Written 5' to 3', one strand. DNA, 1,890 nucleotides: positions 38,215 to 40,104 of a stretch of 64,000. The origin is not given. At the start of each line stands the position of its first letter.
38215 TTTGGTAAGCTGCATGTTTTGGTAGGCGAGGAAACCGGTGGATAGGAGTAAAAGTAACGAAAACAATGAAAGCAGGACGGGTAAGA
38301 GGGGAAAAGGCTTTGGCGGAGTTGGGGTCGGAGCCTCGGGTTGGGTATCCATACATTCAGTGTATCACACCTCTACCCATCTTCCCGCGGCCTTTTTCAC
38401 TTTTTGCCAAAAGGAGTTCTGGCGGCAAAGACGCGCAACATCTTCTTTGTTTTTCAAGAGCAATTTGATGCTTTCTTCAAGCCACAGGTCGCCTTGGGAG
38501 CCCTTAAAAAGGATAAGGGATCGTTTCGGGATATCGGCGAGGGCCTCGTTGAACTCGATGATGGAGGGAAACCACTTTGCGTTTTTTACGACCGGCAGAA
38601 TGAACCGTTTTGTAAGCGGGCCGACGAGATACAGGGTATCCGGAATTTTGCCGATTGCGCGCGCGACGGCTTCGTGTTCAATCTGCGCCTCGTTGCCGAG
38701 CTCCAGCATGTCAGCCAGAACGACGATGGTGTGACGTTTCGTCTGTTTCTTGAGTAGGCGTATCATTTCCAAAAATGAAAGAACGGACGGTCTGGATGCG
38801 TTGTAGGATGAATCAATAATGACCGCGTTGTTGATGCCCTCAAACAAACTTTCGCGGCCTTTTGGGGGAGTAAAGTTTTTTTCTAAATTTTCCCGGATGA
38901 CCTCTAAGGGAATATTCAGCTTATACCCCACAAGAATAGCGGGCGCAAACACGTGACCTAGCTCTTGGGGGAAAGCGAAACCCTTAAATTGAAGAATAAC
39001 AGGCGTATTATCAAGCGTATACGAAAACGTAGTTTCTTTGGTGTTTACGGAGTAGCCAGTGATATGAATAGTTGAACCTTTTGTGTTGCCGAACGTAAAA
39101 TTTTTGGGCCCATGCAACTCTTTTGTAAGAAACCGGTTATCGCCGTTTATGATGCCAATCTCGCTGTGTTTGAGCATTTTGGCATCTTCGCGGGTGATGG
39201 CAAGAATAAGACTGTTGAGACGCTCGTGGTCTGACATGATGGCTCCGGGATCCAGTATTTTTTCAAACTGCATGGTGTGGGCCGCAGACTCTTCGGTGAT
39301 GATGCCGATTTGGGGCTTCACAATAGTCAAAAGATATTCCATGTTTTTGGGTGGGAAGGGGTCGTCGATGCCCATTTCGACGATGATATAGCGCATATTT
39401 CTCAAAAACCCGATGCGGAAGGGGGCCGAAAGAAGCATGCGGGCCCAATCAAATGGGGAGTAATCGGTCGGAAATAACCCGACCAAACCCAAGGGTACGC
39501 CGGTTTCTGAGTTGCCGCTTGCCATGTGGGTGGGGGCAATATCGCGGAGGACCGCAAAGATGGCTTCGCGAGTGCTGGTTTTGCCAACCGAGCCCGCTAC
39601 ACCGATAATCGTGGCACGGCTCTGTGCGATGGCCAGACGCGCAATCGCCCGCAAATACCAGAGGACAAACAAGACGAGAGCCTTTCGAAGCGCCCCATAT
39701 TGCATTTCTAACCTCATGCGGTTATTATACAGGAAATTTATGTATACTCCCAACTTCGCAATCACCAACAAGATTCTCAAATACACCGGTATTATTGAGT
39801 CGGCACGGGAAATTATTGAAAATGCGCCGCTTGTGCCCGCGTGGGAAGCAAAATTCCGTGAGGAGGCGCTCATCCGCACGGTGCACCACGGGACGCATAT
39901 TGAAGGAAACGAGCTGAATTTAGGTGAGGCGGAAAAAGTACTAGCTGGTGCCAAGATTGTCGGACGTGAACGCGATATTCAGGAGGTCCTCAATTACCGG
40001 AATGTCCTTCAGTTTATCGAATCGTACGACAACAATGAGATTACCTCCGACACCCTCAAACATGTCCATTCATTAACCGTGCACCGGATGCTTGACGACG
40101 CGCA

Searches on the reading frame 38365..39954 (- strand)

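Call 42: search_protein_families(library=pfam, proteins=[window:38365-39954:-], max_evalue=0.0001)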
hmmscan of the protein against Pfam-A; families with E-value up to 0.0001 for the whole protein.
window:38365-39954:- (529 aa): 2 families
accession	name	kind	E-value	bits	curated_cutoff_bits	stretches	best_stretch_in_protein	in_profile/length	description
PF02875.26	Mur_ligase_C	-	1.5e-07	32.7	28.4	1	368-486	3-126/127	Mur ligase, glutamate ligase domain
PF08245.18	Mur_ligase_M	-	1.5e-05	25.5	24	0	119-310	1-168/200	Mur ligase middle domain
